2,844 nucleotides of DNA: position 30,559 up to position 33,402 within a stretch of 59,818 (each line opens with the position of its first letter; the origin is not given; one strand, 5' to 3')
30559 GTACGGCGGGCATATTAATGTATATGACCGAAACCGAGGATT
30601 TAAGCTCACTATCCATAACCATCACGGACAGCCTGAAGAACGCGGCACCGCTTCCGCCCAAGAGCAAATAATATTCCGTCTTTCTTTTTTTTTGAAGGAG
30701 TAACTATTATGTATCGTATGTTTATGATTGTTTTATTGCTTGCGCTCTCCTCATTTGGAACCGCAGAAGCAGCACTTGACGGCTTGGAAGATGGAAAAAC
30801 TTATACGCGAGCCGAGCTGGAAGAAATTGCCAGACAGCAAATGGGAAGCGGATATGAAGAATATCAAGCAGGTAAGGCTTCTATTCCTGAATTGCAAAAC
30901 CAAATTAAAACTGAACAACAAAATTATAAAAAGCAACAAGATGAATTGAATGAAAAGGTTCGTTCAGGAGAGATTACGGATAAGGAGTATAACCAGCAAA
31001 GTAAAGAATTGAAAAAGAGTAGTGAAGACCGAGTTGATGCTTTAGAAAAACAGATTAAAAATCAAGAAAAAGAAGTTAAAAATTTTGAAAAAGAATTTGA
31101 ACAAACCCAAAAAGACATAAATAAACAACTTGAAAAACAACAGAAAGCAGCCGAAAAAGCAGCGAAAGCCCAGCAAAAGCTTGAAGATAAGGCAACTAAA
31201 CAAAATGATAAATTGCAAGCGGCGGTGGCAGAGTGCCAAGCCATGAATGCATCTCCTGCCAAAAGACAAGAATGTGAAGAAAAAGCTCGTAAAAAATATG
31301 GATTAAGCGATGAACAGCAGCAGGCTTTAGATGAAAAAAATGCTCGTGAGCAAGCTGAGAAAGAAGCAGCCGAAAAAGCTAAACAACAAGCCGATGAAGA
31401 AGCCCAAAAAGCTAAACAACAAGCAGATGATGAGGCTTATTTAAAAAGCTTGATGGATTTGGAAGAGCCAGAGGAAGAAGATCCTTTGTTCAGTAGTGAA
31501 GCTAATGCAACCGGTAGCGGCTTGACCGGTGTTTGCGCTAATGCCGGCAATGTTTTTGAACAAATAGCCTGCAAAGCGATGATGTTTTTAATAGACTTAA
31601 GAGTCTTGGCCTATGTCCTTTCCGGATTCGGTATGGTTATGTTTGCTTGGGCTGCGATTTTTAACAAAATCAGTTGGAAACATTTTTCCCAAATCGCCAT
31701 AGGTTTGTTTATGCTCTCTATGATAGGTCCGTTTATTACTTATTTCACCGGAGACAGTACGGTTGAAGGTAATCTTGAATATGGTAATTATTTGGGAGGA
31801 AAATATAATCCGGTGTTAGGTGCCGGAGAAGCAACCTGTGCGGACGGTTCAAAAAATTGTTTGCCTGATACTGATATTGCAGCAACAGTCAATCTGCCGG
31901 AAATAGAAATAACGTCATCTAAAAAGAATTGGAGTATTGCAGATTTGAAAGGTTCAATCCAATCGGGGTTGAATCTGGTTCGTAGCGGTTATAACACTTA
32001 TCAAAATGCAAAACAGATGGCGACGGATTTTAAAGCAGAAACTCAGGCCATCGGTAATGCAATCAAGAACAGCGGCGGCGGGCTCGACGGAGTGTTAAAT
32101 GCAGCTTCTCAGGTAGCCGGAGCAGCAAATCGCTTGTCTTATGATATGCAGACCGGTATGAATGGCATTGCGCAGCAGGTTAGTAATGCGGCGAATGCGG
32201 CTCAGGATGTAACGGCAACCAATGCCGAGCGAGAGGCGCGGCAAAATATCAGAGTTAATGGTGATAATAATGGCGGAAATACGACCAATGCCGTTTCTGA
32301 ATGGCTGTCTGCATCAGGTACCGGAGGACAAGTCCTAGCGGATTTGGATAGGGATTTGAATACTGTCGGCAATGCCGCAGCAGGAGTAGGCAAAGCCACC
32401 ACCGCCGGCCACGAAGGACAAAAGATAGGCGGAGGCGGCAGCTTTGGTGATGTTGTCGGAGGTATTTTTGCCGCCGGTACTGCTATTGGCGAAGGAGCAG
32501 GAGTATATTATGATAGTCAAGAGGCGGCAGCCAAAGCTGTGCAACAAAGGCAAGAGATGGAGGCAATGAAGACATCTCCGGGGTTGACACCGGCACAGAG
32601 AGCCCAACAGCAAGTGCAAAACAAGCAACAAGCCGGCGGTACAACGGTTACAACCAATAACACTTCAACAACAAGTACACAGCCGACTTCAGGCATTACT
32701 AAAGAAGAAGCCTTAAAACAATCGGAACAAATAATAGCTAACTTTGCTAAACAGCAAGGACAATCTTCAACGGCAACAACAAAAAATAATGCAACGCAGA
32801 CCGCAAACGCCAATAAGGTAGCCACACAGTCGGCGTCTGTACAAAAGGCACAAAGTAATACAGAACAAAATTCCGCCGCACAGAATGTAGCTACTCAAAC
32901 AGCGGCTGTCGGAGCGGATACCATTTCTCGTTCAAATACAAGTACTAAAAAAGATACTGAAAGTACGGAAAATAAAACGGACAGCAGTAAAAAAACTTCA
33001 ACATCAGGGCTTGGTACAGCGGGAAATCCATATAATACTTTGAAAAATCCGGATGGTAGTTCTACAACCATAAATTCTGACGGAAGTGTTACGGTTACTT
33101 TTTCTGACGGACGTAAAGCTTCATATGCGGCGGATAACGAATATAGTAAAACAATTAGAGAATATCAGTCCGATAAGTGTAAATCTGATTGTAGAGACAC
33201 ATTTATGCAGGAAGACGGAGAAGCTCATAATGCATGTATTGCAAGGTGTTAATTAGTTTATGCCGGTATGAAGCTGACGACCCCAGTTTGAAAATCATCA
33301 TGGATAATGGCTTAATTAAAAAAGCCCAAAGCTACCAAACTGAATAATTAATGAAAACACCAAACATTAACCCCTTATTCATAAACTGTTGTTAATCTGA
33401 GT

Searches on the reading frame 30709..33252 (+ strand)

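Call 5: search_protein_families(library=pfam, proteins=[window:30709-33252:+], max_evalue=0.001)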
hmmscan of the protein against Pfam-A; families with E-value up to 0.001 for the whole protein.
window:30709-33252:+ (847 aa): 0 families

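Call 26: search_protein_families(library=ncbifam, proteins=[window:30709-33252:+], max_evalue=0.01)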
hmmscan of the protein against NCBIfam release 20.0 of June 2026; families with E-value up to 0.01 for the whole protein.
window:30709-33252:+ (847 aa): 2 families
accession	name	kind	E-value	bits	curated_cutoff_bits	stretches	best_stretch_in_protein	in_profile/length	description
NF005844.0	PRK07764.1-3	equivalog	6.7e-07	28.5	964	1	169-521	388-595/841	DNA polymerase III subunit gamma and tau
NF053582.1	motif_MiiA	domain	0.00035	20.1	24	1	787-804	2-19/27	MiiA motif-containing surface protein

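Call 77: search_protein_families(library=pfam, proteins=[window:30709-33252:+], max_evalue=1)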
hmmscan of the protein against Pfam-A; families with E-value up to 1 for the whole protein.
window:30709-33252:+ (847 aa): 2 families
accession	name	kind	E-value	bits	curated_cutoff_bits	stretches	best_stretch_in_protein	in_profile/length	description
PF07202.18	Tcp10_C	-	0.0055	16.8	36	1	781-803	10-32/35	T-complex protein 10 C-terminus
PF08790.17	zf-LYAR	-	0.079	13.3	20.7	1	827-844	5-22/28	LYAR-type C2HC zinc finger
